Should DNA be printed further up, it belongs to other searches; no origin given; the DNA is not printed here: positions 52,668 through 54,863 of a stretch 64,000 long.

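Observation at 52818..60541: Envelope locus: STK-TPR kinase, UbiA prenyltransferase (GTGA-coupled to a 12-TM membrane protein), and a second 12-TM Trp-rich membrane protein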

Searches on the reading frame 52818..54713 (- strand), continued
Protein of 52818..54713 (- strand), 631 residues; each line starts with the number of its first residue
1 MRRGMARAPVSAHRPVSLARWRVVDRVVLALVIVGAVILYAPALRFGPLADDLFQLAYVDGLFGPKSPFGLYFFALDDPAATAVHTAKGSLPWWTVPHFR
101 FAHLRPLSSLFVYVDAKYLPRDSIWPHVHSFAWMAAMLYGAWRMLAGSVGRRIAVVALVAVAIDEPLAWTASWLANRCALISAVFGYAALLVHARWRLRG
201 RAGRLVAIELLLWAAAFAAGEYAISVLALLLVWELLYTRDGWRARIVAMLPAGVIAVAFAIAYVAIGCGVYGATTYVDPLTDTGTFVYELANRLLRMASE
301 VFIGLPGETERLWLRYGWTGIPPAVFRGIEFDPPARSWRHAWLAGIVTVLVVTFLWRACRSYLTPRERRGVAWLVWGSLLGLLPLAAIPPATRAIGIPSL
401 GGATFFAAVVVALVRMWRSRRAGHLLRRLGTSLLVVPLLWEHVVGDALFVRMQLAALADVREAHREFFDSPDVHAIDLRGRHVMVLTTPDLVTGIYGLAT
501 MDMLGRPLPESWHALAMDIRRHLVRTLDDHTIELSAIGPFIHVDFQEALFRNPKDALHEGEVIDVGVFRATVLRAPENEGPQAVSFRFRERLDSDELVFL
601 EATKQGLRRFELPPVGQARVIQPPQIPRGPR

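Call 70: search_protein_families(library=ncbifam, proteins=[L005:10687-11481:-, L005:11466-11939:-, L005:11986-13638:-, L005:15188-17122:-], max_evalue=0.01)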
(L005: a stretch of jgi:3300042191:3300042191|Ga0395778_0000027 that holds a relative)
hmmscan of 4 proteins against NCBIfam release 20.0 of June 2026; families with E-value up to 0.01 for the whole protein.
L005:10687-11481:- (264 aa): 0 families

L005:11466-11939:- (157 aa): 0 families

L005:11986-13638:- (550 aa): 100 families (the best 25 are shown)
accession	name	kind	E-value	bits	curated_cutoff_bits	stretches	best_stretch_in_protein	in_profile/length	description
NF038343.1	ligase_FadD11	exception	3e-64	217.4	950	2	287-544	315-584/585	fatty acid--CoA ligase FadD11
NF004837.0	PRK06187.1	subfamily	6.7e-62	209.4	476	2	31-261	32-273/531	long-chain-fatty-acid--CoA ligase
NF041592.1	carboxyl_red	equivalog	3.9e-56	190.4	1300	2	150-544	219-622/1160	carboxylic acid reductase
NF005801.1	PRK07656.1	equivalog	5.2e-53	180.4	657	2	295-452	275-437/500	FadD3 family acyl-CoA ligase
TIGR01923.1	menE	equivalog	5.6e-43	147.4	330.15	2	307-461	232-390/442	o-succinylbenzoate--CoA ligase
NF005702.0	PRK07514.1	subfamily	9.3e-41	139.7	558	2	290-467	261-448/506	malonyl-CoA synthase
NF006181.0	PRK08314.1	subfamily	4.1e-40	137.6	705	3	292-473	312-511/563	long-chain-fatty-acid--CoA ligase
NF004114.0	PRK05605.1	equivalog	9.9e-40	136.4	766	1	142-461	197-512/575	long-chain-fatty-acid--CoA ligase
NF002966.0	PRK03640.1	equivalog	5.7e-37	127.4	556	2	307-456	262-420/483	o-succinylbenzoate--CoA ligase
NF005714.0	PRK07529.1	subfamily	6.5e-37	127.2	632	2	156-452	212-509/640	acyl-CoA synthetase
NF006182.0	PRK08316.1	subfamily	1.9e-36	125.7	663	2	31-260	35-272/523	fatty acyl-CoA synthetase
NF009232.0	PRK12582.1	subfamily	7.3e-36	123.6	777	2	326-544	380-616/624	acyl-CoA synthetase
TIGR01733.1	AA-adenyl-dom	subfamily_domain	6.8e-34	117.4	317.4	2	34-264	1-228/409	amino acid adenylation domain-containing protein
NF004758.0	PRK06087.1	equivalog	1.7e-32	112.6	736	2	297-452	301-467/548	medium-chain fatty-acid--CoA ligase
NF004511.1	PRK05852.1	equivalog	1.9e-32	112.6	650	1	32-455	26-441/505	FadD7 family fatty acid--CoA ligase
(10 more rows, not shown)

L005:15188-17122:- (644 aa): 5 families
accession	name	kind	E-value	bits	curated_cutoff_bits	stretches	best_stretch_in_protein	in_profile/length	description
NF040886.1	cyt_C_like_Sec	equivalog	4.4e-06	25.5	250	0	194-256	200-252/423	multiheme c-type cytochrome (seleno)protein ExtKL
NF008659.0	PRK11659.1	equivalog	4.3e-05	23.3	184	0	89-144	32-84/188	cytochrome c nitrite reductase pentaheme subunit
TIGR03146.1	cyt_nit_nrfB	equivalog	0.00053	20.3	166.6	0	100-145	8-50/145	cytochrome c nitrite reductase pentaheme subunit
TIGR03901.2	MYXO-CTERM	domain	0.0012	19.1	20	1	577-610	1-33/34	MYXO-CTERM sorting domain-containing protein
TIGR03507.1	decahem_SO1788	subfamily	0.0086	14.6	209.3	0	41-144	578-662/672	OmcA/MtrC family decaheme c-type cytochrome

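Call 85: search_protein_families(library=pfam, proteins=[L013:8241-9095:+, L013:7421-8236:+, L008:5142-6446:-, L019:5356-6120:+, L027:7965-9140:+, L008:1704-3929:+, L033:7436-8800:-], max_evalue=0.01)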
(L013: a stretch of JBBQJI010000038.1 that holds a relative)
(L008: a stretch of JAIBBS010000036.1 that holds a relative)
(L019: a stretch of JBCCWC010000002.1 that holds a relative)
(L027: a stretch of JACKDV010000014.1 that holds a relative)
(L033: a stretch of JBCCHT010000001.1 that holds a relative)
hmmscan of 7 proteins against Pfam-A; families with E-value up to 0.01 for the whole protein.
L013:8241-9095:+ (284 aa): 0 families

L013:7421-8236:+ (271 aa): 0 families

L008:5142-6446:- (434 aa): 5 families
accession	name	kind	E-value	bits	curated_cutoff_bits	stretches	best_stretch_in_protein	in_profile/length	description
PF02518.31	HATPase_c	-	5.4e-22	78.8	26.4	1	333-431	5-108/111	Histidine kinase-, DNA gyrase B-, and HSP90-like ATPase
PF01590.32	GAF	-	8.2e-18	65.7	22.4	1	53-192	1-131/133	GAF domain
PF13185.12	GAF_2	-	7.1e-08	33.2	28.6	1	52-194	2-135/136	GAF domain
PF13581.12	HATPase_c_2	-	6.5e-05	23.4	27.4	1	340-426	42-123/127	Histidine kinase-like ATPase domain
PF13589.12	HATPase_c_3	-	0.00085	19.8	25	1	333-379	2-48/137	Histidine kinase-, DNA gyrase B-, and HSP90-like ATPase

L019:5356-6120:+ (254 aa): 1 family
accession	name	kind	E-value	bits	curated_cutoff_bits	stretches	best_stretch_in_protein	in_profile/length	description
PF09994.14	T6SS_Tle1-like_cat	-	4.8e-05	23.3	27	0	6-108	7-110/287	T6SS, Phospholipase effector Tle1-like, catalytic domain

L027:7965-9140:+ (391 aa): 5 families
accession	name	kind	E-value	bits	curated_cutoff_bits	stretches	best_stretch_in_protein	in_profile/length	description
PF00069.31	Pkinase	-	3e-36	125.6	31.7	1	109-339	9-253/263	Protein kinase domain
PF07714.23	PK_Tyr_Ser-Thr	-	5.1e-21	75.6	23.1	1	102-339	2-250/258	Protein tyrosine and serine/threonine kinase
PF03109.22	ABC1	-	5.2e-07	29.5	22.9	1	171-250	142-219/244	ABC1 atypical kinase-like domain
PF01636.29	APH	-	9.3e-05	22.7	23.2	1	116-245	72-197/239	Phosphotransferase enzyme family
PF17667.7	Pkinase_fungal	-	0.0001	21.6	24.1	1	196-278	285-376/387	Fungal protein kinase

L008:1704-3929:+ (741 aa): 2 families
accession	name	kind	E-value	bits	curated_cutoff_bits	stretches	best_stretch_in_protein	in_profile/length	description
PF05935.17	Arylsulfotrans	-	2.7e-55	188.3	24.2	1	405-713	27-357/374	Arylsulfotransferase (ASST)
PF14269.12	Arylsulfotran_2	-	1.1e-15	58.3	27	1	474-689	57-279/301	Arylsulfotransferase (ASST)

L033:7436-8800:- (454 aa): 2 families
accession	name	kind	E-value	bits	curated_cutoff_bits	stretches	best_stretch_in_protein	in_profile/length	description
PF13517.12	FG-GAP_3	-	5.1e-20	72.3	26.9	3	215-277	1-61/61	FG-GAP-like repeat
PF01839.29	FG-GAP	-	0.0097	16.2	22.1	0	262-277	5-20/37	FG-GAP repeat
